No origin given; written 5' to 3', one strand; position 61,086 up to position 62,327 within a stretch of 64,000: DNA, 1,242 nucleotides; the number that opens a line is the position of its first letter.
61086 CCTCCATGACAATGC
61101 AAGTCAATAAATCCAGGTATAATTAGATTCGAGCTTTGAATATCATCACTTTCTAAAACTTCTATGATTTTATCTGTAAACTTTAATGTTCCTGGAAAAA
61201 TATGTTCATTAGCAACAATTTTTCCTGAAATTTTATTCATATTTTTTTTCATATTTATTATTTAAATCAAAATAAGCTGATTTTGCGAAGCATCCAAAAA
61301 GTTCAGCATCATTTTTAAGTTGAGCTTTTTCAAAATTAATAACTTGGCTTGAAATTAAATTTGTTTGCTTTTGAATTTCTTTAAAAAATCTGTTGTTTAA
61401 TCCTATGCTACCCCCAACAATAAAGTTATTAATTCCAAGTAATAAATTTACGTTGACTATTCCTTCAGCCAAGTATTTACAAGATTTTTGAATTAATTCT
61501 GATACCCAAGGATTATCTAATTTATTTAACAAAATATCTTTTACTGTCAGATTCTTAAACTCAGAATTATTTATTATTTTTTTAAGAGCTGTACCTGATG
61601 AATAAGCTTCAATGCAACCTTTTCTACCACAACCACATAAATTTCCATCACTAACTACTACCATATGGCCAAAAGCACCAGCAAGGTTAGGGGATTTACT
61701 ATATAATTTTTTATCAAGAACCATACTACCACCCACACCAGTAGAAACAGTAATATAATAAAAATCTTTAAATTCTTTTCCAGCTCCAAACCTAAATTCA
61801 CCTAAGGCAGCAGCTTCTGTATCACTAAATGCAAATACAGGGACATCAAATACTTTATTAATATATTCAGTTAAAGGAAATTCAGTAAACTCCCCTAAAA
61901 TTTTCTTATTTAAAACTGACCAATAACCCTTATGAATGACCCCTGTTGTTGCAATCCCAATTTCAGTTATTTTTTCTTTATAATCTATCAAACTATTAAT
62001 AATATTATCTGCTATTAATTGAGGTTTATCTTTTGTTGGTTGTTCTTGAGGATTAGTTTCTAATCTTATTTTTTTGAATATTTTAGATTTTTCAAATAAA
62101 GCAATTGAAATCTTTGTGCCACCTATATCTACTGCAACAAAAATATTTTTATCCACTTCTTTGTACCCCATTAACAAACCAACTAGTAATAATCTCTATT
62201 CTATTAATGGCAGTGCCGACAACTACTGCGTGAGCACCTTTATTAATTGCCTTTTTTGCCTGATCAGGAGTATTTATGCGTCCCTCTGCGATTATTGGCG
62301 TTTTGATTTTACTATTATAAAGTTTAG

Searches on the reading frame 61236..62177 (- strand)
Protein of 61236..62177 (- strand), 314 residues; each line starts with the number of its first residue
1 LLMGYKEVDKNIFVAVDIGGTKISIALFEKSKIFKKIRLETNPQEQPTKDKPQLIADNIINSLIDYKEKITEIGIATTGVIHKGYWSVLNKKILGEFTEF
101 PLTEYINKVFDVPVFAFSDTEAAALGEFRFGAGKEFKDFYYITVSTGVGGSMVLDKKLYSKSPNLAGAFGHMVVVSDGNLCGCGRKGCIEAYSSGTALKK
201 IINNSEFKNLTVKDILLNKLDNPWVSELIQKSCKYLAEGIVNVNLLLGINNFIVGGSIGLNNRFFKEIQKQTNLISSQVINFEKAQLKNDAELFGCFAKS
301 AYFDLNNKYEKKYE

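Call 81: search_protein_families(library=pfam, proteins=[window:61236-62177:-], max_evalue=0.00001)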
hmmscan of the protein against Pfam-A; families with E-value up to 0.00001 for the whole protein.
window:61236-62177:- (314 aa): 1 family
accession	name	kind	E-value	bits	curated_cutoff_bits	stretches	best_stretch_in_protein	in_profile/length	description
PF00480.26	ROK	-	1.3e-53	182.9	22.9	1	14-298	2-289/294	ROK family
